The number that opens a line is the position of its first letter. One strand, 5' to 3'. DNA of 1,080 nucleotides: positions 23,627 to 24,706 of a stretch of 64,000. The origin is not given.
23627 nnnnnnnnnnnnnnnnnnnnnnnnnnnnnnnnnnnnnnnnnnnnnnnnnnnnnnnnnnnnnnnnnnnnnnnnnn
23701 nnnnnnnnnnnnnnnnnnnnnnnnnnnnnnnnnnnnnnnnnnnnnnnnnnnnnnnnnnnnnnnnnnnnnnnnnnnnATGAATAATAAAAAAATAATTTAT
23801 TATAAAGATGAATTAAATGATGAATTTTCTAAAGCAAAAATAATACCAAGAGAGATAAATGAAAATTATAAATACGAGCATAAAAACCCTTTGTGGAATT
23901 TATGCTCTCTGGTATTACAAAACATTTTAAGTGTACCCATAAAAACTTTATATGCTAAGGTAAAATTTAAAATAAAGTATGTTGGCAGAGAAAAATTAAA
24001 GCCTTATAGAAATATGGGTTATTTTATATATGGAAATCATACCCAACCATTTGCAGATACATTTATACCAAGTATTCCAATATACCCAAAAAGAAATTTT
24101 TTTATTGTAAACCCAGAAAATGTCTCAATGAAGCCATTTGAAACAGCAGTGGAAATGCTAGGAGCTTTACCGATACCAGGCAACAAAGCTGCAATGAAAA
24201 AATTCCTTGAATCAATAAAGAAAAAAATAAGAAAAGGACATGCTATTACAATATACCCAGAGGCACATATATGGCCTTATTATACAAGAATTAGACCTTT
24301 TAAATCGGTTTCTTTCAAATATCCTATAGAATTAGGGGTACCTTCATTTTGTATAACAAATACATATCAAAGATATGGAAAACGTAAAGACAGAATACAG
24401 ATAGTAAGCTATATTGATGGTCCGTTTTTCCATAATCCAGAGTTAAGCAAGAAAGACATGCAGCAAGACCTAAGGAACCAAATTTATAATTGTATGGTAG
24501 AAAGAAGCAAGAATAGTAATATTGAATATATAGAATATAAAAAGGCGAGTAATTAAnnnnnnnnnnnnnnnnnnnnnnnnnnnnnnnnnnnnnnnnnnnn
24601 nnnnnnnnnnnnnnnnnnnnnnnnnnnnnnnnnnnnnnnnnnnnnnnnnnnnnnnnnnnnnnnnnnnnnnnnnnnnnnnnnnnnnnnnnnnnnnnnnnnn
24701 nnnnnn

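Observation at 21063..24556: Operon of a GT8 glycosyltransferase, a GT8::PlsC-acyltransferase fusion and a second acyltransferase directly downstream of ppdK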

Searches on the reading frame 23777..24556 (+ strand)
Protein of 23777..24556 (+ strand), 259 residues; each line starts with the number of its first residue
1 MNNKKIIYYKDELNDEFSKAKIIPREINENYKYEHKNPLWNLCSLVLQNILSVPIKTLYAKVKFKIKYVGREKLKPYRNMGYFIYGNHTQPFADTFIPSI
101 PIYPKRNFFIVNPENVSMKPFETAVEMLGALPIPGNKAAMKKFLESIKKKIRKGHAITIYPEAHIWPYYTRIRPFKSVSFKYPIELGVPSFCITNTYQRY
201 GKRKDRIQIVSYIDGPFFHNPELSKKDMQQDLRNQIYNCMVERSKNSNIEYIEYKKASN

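Call 3: search_protein_families(library=pfam, proteins=[window:23777-24556:+], max_evalue=0.1)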
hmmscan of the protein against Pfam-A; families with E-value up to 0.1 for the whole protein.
window:23777-24556:+ (259 aa): 1 family
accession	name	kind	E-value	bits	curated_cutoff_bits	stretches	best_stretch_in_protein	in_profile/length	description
PF01553.26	Acyltransferase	-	1.7e-07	31.5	23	1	66-189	2-125/132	Acyltransferase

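Call 4: search_protein_families(library=ncbifam, proteins=[window:23777-24556:+], max_evalue=0.1)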
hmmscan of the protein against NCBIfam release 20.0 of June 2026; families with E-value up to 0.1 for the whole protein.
window:23777-24556:+ (259 aa): 2 families
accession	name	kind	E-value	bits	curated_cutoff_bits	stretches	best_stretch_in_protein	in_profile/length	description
NF006386.0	PRK08633.1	equivalog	1e-06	26.8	1221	1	55-165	418-522/1147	acyl-[ACP]--phospholipid O-acyltransferase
TIGR00530.1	AGP_acyltrn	subfamily_domain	0.00013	21.7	102.95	1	65-189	3-123/130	1-acylglycerol-3-phosphate O-acyltransferase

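Call 17: search_solved_structures(query=window:23777-24556:+, max_evalue=1)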
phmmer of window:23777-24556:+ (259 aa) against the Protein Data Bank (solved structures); distinct sequences matched with E-value up to 1: 0.

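Call 34: search_protein_representatives(protein=window:23777-24556:+)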
Query: 259 residues. Proteins with E-value up to 0.001 (for the whole library): 1095; up to 1e-10: 566; up to 1e-30: 212. The best 150 are listed.
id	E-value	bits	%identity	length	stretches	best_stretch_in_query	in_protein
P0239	1.5e-90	319.9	57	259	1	5-254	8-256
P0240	2.2e-83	296.4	67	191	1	70-256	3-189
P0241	9.4e-75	268.1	49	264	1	4-257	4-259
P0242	2.1e-74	267.0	49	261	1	2-259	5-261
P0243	4.5e-67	243.0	59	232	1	3-182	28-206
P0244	4.5e-67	243.0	46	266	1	5-258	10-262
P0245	9.8e-67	241.8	44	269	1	4-256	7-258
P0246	4.9e-66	239.6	42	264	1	3-257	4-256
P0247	2.6e-64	233.9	43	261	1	1-256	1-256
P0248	8.0e-64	232.3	72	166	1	2-141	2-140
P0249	2.0e-63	231.0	44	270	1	3-259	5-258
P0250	7.2e-63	229.2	65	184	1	1-162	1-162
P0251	9.8e-63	228.7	44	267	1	1-257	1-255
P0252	3.6e-62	226.9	42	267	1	1-256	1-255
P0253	3.7e-62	226.8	44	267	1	4-256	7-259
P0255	2.2e-60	221.0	43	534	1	3-258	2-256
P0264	7.6e-57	209.4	43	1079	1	5-256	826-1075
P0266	1.1e-56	208.9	40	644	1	7-253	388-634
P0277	6.6e-54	199.8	41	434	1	2-256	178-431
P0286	3.2e-51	191.0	40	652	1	4-256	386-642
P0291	8.4e-51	189.6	40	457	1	8-256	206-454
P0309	7.4e-47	176.7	41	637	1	4-254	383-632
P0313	5.1e-46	173.9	40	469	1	6-255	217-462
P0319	2.2e-44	168.6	35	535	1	5-255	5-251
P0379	1.5e-37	146.3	31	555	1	14-257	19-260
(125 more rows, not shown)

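Call 35: search_protein_families(library=pfam, proteins=[P0255, P0264, P0266, P0286, P0309, P0277, P0291, P0313, P0319, P0379], max_evalue=0.001)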
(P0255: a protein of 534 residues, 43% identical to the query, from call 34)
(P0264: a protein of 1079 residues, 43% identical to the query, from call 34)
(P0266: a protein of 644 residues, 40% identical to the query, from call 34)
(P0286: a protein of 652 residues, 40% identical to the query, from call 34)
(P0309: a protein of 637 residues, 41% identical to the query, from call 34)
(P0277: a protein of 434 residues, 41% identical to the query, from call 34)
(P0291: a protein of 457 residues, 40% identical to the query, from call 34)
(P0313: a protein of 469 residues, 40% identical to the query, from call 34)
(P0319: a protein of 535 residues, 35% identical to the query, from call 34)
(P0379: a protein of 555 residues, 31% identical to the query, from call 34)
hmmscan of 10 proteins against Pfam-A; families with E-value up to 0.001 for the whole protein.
P0255 (534 aa): 2 families
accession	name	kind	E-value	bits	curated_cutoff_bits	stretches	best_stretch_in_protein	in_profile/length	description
PF01501.26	Glyco_transf_8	-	5.5e-17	62.6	24.3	1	263-501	2-249/253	Glycosyl transferase family 8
PF01553.26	Acyltransferase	-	4.9e-05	23.6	23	1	65-166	2-104/132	Acyltransferase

P0264 (1079 aa): 2 families
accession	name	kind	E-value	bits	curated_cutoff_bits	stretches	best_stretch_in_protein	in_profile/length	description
PF00122.25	E1-E2_ATPase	-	4.2e-35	121.4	28.1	1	114-308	4-180/181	E1-E2 ATPase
PF00702.32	Hydrolase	-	2.3e-18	67.7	26.4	1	326-576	2-191/191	haloacid dehalogenase-like hydrolase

P0266 (644 aa): 6 families
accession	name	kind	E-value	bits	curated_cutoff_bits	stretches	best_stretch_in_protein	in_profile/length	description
PF00534.26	Glycos_transf_1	-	1.5e-27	96.6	26.4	1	201-351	13-167/172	Glycosyl transferases group 1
PF13439.12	Glyco_transf_4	-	8.5e-17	62.1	28.5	1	15-186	2-167/170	Glycosyltransferase Family 4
PF13692.12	Glyco_trans_1_4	-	8.9e-16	58.9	27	1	204-340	2-140/142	Glycosyl transferases group 1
PF01553.26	Acyltransferase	-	1.3e-06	28.7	23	1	459-571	12-127/132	Acyltransferase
PF13524.12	Glyco_trans_1_2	-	7.9e-05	23.1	25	1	264-372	34-142/144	Glycosyl transferase-like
PF13579.12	Glyco_trans_4_4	-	0.00014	22.7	29.7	1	16-184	2-158/158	Glycosyl transferase 4-like domain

P0286 (652 aa): 6 families
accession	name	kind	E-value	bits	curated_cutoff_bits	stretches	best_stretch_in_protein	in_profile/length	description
PF00534.26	Glycos_transf_1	-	4.8e-22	78.7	26.4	1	193-350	8-170/172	Glycosyl transferases group 1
PF13439.12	Glyco_transf_4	-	9.7e-16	58.7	28.5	1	15-183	2-166/170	Glycosyltransferase Family 4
PF13692.12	Glyco_trans_1_4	-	8.1e-11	42.8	27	1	201-336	2-140/142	Glycosyl transferases group 1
PF13579.12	Glyco_trans_4_4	-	9.1e-07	29.8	29.7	1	16-182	2-158/158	Glycosyl transferase 4-like domain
PF01553.26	Acyltransferase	-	6.4e-06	26.4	23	1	448-576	2-130/132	Acyltransferase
PF13524.12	Glyco_trans_1_2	-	4.6e-05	23.8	25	1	289-365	67-142/144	Glycosyl transferase-like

P0309 (637 aa): 6 families
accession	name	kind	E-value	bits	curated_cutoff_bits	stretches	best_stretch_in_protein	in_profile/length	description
PF00534.26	Glycos_transf_1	-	7.7e-26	91.1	26.4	1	199-351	10-167/172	Glycosyl transferases group 1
PF13439.12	Glyco_transf_4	-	1.4e-15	58.1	28.5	1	15-188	2-168/170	Glycosyltransferase Family 4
PF13692.12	Glyco_trans_1_4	-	2.1e-14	54.4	27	1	205-337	2-137/142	Glycosyl transferases group 1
PF20706.3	GT4-conflict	-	1.9e-05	24.3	26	1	199-307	193-312/385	Family 4 Glycosyltransferase in conflict systems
PF13579.12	Glyco_trans_4_4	-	7e-05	23.7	29.7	1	16-172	2-145/158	Glycosyl transferase 4-like domain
PF01553.26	Acyltransferase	-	0.00027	21.2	23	1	457-569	13-127/132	Acyltransferase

P0277 (434 aa): 1 family
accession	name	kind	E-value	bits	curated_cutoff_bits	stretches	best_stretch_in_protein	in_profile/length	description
PF01553.26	Acyltransferase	-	2.9e-07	30.8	23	1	248-366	8-127/132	Acyltransferase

P0291 (457 aa): 4 families
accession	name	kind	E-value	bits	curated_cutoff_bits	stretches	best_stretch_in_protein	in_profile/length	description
PF00534.26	Glycos_transf_1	-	1.7e-27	96.5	26.4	1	15-168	11-168/172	Glycosyl transferases group 1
PF13692.12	Glyco_trans_1_4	-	3.4e-16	60.2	27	1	21-156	3-140/142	Glycosyl transferases group 1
PF13524.12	Glyco_trans_1_2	-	0.00013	22.4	25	1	82-169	36-125/144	Glycosyl transferase-like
PF24785.1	RXYLT1_C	-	0.00066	19.6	27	0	82-126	66-110/187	RXYLT1 C-terminal domain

P0313 (469 aa): 1 family
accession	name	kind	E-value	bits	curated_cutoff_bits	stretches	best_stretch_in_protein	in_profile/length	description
PF01553.26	Acyltransferase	-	0.00021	21.6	23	0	277-398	4-127/132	Acyltransferase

P0319 (535 aa): 1 family
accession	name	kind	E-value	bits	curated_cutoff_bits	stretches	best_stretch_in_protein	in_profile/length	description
PF01501.26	Glyco_transf_8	-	3.6e-15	56.7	24.3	1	263-502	2-250/253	Glycosyl transferase family 8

P0379 (555 aa): 2 families
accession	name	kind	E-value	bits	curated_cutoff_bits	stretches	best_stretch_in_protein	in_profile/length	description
PF01501.26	Glyco_transf_8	-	7.6e-12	45.8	24.3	1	292-516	12-242/253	Glycosyl transferase family 8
PF01553.26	Acyltransferase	-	3.1e-09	37.2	23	1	71-195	3-127/132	Acyltransferase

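Call 52: find_homologous_proteins(query=P0266, max_evalue=1e-20)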
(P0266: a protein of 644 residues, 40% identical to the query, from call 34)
Query P0266 (644 aa): 3290 proteins with E <= 1e-20 among 8000 candidates; the best 120 are listed.
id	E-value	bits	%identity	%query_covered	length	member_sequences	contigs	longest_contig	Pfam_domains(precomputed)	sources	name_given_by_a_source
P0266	0.0e+0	1500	100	100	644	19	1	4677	PF00534.27,PF13439.13,PF01553.27,PF13692.13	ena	-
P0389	0.0e+0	1264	84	100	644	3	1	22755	PF00534.27,PF13524.13,PF13439.13,PF01553.27,PF13692.13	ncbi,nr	ncbi:MAG: glycosyltransferase [Bacilli bacterium]|nr:glycosyltransferase [Bacilli bacterium]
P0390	0.0e+0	1169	77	100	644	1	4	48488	PF00534.27,PF13439.13,PF01553.27,PF13692.13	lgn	-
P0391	0.0e+0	1119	74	100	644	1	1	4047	PF00534.27,PF13439.13,PF13692.13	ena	-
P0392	0.0e+0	1116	74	100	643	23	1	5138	PF00534.27,PF13579.13,PF13439.13,PF13692.13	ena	-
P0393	0.0e+0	1111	75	100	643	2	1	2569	PF00534.27,PF13579.13,PF13439.13,PF01553.27,PF13692.13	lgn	-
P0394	0.0e+0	1109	73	100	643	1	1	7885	PF00534.27,PF13579.13,PF13439.13,PF13692.13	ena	-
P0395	0.0e+0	1109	74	100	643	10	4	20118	PF00534.27,PF13579.13,PF13524.13,PF13439.13,PF13692.13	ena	-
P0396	0.0e+0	1104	74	100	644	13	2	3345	PF00534.27,PF13579.13,PF13439.13,PF13692.13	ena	-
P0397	0.0e+0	1104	73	100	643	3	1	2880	PF00534.27,PF13579.13,PF13524.13,PF13439.13,PF13692.13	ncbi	-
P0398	0.0e+0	1101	73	100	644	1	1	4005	PF00534.27,PF13524.13,PF13439.13,PF01553.27,PF13692.13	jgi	jgi:glycosyltransferase involved in cell wall biosynthesis/1-acyl-sn-glycerol-3-phosphate acyltransf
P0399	0.0e+0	1076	72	100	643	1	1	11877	PF00534.27,PF13579.13,PF13439.13,PF01553.27,PF13692.13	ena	-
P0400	0.0e+0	1069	72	100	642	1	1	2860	PF00534.27,PF13579.13,PF13439.13,PF13692.13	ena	-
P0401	0.0e+0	1012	68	100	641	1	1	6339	PF00534.27,PF13579.13,PF13439.13,PF01553.27,PF13692.13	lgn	-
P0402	2.3e-293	993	67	100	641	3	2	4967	PF00534.27,PF13579.13,PF13439.13,PF01553.27,PF13692.13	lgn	-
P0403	8.6e-293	991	68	100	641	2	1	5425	PF00534.27,PF13579.13,PF13524.13,PF13439.13,PF01553.27,PF13692.13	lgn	-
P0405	1.4e-290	984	66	100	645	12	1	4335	PF00534.27,PF13579.13,PF13524.13,PF13439.13,PF01553.27,PF13692.13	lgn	-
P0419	8.9e-245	832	59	100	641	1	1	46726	PF00534.27,PF13439.13,PF01553.27,PF13692.13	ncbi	-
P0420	1.5e-238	812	57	100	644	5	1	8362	PF00534.27,PF13579.13,PF13439.13,PF01553.27,PF13692.13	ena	-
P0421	4.7e-237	807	57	100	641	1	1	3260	PF00534.27,PF13524.13,PF13439.13,PF01553.27,PF13692.13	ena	-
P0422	1.3e-236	805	57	99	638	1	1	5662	PF00534.27,PF13524.13,PF13439.13,PF01553.27,PF13692.13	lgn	-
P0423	2.0e-235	801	57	100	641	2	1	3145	PF00534.27,PF13579.13,PF13524.13,PF13439.13,PF01553.27,PF13692.13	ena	-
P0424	2.8e-235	801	57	99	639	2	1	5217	PF00534.27,PF13579.13,PF13524.13,PF13439.13,PF01553.27,PF13692.13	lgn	-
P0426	1.8e-233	795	57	99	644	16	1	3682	PF00534.27,PF13579.13,PF13524.13,PF13439.13,PF01553.27,PF13692.13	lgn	-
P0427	1.1e-232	792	57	100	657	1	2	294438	PF00534.27,PF13524.13,PF13439.13,PF01553.27,PF13692.13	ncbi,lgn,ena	-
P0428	1.2e-232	792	57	100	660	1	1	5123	PF00534.27,PF13439.13,PF01553.27,PF13692.13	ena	-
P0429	8.2e-230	783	57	99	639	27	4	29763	PF00534.27,PF13579.13,PF13439.13,PF01553.27,PF13692.13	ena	-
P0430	4.7e-229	780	57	99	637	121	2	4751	PF00534.27,PF13579.13,PF13439.13,PF01553.27,PF13692.13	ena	-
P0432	2.5e-227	775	56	99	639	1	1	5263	PF00534.27,PF13579.13,PF13439.13,PF01553.27,PF13692.13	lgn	-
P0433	3.9e-227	774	56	99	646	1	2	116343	PF00534.27,PF13579.13,PF13439.13,PF01553.27,PF13692.13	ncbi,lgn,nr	ncbi:MAG: glycosyltransferase [Bacilli bacterium]|nr:glycosyltransferase [Bacilli bacterium]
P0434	5.0e-225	767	56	99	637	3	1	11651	PF00534.27,PF13579.13,PF13439.13,PF01553.27,PF13692.13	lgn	-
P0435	1.4e-223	762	56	99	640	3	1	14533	PF00534.27,PF13439.13,PF01553.27,PF13692.13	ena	-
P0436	3.6e-223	761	56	99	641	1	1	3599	PF00534.27,PF13524.13,PF13439.13,PF01553.27,PF13692.13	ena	-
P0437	7.8e-221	753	55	99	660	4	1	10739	PF00534.27,PF13579.13,PF13439.13,PF01553.27,PF13692.13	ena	-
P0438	1.6e-220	752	55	99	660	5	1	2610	PF00534.27,PF13579.13,PF13439.13,PF01553.27,PF13692.13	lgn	-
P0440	9.3e-220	750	55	99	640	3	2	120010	PF00534.27,PF13579.13,PF13439.13,PF01553.27,PF13692.13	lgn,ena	-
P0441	1.6e-219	749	55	99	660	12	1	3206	PF00534.27,PF13439.13,PF01553.27,PF13692.13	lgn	-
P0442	5.3e-219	747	55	99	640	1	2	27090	PF00534.27,PF13579.13,PF13524.13,PF13439.13,PF01553.27,PF13692.13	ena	-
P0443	9.9e-219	746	56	99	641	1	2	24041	PF00534.27,PF13579.13,PF13524.13,PF13439.13,PF01553.27,PF13692.13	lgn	-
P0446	5.5e-216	737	53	99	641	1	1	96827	PF00534.27,PF13579.13,PF13439.13,PF01553.27,PF13692.13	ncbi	-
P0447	2.4e-215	735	64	80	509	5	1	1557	PF00534.27,PF13524.13,PF01553.27,PF13692.13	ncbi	-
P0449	3.6e-210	718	53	99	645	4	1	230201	PF00534.27,PF13579.13,PF13524.13,PF13439.13,PF01553.27,PF13692.13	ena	-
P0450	2.7e-208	712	54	99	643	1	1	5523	PF00534.27,PF13524.13,PF13439.13,PF01553.27,PF13692.13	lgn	-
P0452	1.1e-196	673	50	99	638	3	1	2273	PF00534.27,PF13524.13,PF13439.13,PF01553.27,PF13692.13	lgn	-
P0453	1.1e-193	664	50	99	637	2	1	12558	PF00534.27,PF13524.13,PF13439.13,PF01553.27,PF13692.13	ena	-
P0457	6.8e-184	631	46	99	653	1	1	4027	PF00534.27,PF13579.13,PF13439.13,PF01553.27,PF13692.13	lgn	-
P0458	1.7e-183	630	47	99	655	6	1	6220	PF00534.27,PF13579.13,PF13439.13,PF01553.27,PF13692.13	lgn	-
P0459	4.0e-180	619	46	100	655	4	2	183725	PF00534.27,PF13579.13,PF13524.13,PF13439.13,PF01553.27,PF13692.13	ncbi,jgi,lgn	jgi:glycosyltransferase involved in cell wall biosynthesis/1-acyl-sn-glycerol-3-phosphate acyltransf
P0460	2.6e-177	609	47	99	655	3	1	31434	PF00534.27,PF13579.13,PF13439.13,PF01553.27,PF13692.13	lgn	-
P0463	2.2e-175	603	45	99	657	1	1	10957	PF00534.27,PF13579.13,PF13439.13,PF01553.27,PF13692.13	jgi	jgi:glycosyltransferase involved in cell wall biosynthesis/1-acyl-sn-glycerol-3-phosphate acyltransf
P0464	2.7e-172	593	46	99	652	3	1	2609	PF00534.27,PF13524.13,PF13439.13,PF01553.27,PF13692.13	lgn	-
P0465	5.9e-170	585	45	99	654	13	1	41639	PF00534.27,PF13439.13,PF01553.27,PF13692.13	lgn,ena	-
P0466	1.2e-169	584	45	99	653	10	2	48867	PF00534.27,PF13524.13,PF13439.13,PF01553.27,PF13692.13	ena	-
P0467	4.8e-169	582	46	100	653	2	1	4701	PF00534.27,PF13579.13,PF13439.13,PF01553.27,PF13692.13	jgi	-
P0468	1.0e-166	574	44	99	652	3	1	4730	PF00534.27,PF13579.13,PF13524.13,PF13439.13,PF01553.27,PF13692.13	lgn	-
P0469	3.7e-166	573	44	99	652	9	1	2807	PF00534.27,PF13579.13,PF13439.13,PF01553.27,PF13692.13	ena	-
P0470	9.6e-166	571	44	99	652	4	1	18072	PF00534.27,PF13579.13,PF13524.13,PF13439.13,PF01553.27,PF13692.13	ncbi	-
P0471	1.1e-165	571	44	99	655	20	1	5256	PF00534.27,PF13439.13,PF01553.27,PF13692.13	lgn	-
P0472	1.6e-163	564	46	99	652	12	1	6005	PF00534.27,PF13579.13,PF13439.13,PF01553.27,PF13692.13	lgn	-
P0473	3.9e-163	563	44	99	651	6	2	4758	PF00534.27,PF13579.13,PF13524.13,PF13439.13,PF01553.27,PF13692.13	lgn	-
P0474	1.1e-162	561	46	99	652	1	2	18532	PF00534.27,PF13579.13,PF13439.13,PF01553.27,PF13692.13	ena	-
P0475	2.0e-162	560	45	99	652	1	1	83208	PF00534.27,PF13579.13,PF13439.13,PF01553.27,PF13692.13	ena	-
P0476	2.3e-162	560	45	99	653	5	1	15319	PF00534.27,PF13579.13,PF13439.13,PF01553.27,PF13692.13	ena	-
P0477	3.2e-162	560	44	99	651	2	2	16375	PF00534.27,PF13579.13,PF13439.13,PF01553.27,PF13692.13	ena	-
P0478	5.6e-162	559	43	99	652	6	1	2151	PF00534.27,PF13579.13,PF13439.13,PF01553.27,PF13692.13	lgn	-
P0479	7.6e-162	558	45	99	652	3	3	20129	PF00534.27,PF13579.13,PF13439.13,PF01553.27,PF13692.13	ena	-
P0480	7.9e-162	558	45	96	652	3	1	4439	PF00534.27,PF13579.13,PF13524.13,PF13439.13,PF01553.27,PF13692.13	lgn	-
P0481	1.1e-161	558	44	100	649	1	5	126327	PF00534.27,PF13579.13,PF13524.13,PF13439.13,PF01553.27,PF13692.13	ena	-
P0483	1.8e-160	554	45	98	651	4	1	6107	PF00534.27,PF13579.13,PF13439.13,PF01553.27,PF13692.13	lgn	-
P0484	2.5e-160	553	46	96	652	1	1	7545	PF00534.27,PF13579.13,PF13524.13,PF13439.13,PF01553.27,PF13692.13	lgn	-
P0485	8.2e-160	552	42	99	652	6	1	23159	PF00534.27,PF13579.13,PF13439.13,PF01553.27,PF13692.13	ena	-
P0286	4.1e-159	549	45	96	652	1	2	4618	PF00534.27,PF13579.13,PF13439.13,PF01553.27,PF13692.13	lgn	-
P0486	1.4e-158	548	43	99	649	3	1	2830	PF00534.27,PF13579.13,PF13524.13,PF13439.13,PF01553.27,PF13692.13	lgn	-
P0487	1.5e-158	547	43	100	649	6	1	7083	PF00534.27,PF13579.13,PF13524.13,PF13439.13,PF01553.27,PF13692.13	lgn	-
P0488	6.8e-157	542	43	99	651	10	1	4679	PF00534.27,PF13579.13,PF13439.13,PF01553.27,PF13692.13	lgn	-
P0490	1.2e-156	541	44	100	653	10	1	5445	PF00534.27,PF13579.13,PF13524.13,PF13439.13,PF01553.27,PF13692.13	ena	-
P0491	1.3e-156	541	43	100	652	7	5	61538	PF00534.27,PF13579.13,PF13439.13,PF01553.27,PF13692.13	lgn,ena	-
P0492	2.8e-156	540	44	96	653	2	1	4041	PF00534.27,PF13579.13,PF13439.13,PF01553.27,PF13692.13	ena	-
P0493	4.5e-156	539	44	99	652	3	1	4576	PF00534.27,PF13579.13,PF13439.13,PF01553.27,PF13692.13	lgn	-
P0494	1.1e-155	538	44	96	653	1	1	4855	PF00534.27,PF13579.13,PF13439.13,PF01553.27,PF13692.13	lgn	-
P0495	7.4e-155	535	44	99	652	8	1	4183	PF00534.27,PF13579.13,PF13439.13,PF01553.27,PF13692.13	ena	-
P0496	1.0e-154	535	42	99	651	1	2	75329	PF00534.27,PF13579.13,PF13524.13,PF13439.13,PF01553.27,PF13692.13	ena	-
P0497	3.4e-154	533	43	99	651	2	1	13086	PF00534.27,PF13579.13,PF13439.13,PF01553.27,PF13692.13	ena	-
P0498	4.6e-154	533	44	99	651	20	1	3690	PF00534.27,PF13579.13,PF13439.13,PF01553.27,PF13692.13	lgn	-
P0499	1.2e-153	531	44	99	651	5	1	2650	PF00534.27,PF13579.13,PF13524.13,PF13439.13,PF01553.27,PF13692.13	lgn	-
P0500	2.4e-153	530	42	99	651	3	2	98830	PF00534.27,PF13579.13,PF13524.13,PF13439.13,PF01553.27,PF13692.13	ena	-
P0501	3.6e-153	530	45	96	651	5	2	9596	PF00534.27,PF13579.13,PF13524.13,PF13439.13,PF01553.27,PF13692.13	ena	-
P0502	3.2e-152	527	42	99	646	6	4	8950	PF00534.27,PF13579.13,PF13524.13,PF13439.13,PF01553.27,PF13692.13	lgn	-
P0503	1.8e-150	521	43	99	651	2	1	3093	PF00534.27,PF13579.13,PF13439.13,PF01553.27,PF13692.13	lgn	-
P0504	4.6e-150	519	42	99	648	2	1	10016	PF00534.27,PF13579.13,PF13524.13,PF13439.13,PF01553.27,PF13692.13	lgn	-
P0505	7.4e-150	519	41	99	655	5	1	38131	PF00534.27,PF13579.13,PF13439.13,PF01553.27,PF13692.13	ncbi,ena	-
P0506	2.2e-149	517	43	99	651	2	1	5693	PF00534.27,PF13579.13,PF13524.13,PF13439.13,PF01553.27,PF13692.13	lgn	-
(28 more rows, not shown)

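Call 53: find_encoding_contigs(protein=P0427, flank=7000, max_places=1)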
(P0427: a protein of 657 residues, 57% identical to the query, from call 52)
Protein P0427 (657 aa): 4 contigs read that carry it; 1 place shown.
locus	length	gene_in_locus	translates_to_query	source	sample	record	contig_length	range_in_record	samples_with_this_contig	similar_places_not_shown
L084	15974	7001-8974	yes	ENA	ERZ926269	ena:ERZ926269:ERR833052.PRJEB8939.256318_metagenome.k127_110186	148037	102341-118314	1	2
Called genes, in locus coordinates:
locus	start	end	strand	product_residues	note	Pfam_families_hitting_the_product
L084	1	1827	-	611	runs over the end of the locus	PF00664:ABC_membrane, PF00005:ABC_tran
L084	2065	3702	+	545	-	PF01381:HTH_3, PF12844:HTH_19, PF13443:HTH_26 (faint), PF13560:HTH_31 (weak), PF02878:PGM_PMM_I, PF02879:PGM_PMM_II, PF02880:PGM_PMM_III, PF00408:PGM_PMM_IV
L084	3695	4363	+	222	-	PF25084:LbH_EIF2B, PF00132:Hexapep, PF25087:GMPPB_C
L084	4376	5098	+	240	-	PF01182:Glucosamine_iso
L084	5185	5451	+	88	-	-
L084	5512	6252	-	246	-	-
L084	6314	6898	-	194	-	PF13560:HTH_31 (weak), PF01381:HTH_3, PF12844:HTH_19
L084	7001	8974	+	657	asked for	PF13439:Glyco_transf_4, PF00534:Glycos_transf_1, PF13692:Glyco_trans_1_4, PF13524:Glyco_trans_1_2 (weak), PF01553:Acyltransferase (weak)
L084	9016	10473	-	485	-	PF00082:Peptidase_S8, PF16738:CBM26 (weak)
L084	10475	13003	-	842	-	PF13306:LRR_5 (weak), PF13855:LRR_8 (faint), PF13306:LRR_5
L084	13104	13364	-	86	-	-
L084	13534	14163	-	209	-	PF08378:NERD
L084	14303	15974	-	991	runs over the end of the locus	PF00501:AMP-binding, PF00550:PP-binding (weak), PF00668:Condensation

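Call 54: find_encoding_contigs(protein=P0459, flank=7000, max_places=1)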
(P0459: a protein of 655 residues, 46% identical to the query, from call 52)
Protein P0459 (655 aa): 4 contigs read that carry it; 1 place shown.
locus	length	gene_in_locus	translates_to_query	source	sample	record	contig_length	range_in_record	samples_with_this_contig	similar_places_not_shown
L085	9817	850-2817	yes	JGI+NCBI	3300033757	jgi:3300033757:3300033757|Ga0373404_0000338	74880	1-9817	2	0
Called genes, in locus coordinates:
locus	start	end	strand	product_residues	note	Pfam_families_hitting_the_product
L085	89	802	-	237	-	PF13560:HTH_31 (weak), PF01381:HTH_3, PF12844:HTH_19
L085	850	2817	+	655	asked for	PF13439:Glyco_transf_4, PF13579:Glyco_trans_4_4, PF00534:Glycos_transf_1, PF13692:Glyco_trans_1_4, PF13524:Glyco_trans_1_2 (weak), PF01553:Acyltransferase (weak)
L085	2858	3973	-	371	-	PF01663:Phosphodiest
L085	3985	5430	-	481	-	PF03023:MurJ (weak), PF01554:MatE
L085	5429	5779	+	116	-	-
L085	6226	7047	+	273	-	PF00497:SBP_bac_3, PF10613:Lig_chan-Glu_bd (faint)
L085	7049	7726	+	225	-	PF00528:BPD_transp_1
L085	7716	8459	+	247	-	PF00005:ABC_tran, PF02463:SMC_N (faint), PF13555:AAA_29 (weak), PF13304:AAA_21 (weak)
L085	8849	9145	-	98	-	-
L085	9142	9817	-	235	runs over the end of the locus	PF07947:YhhN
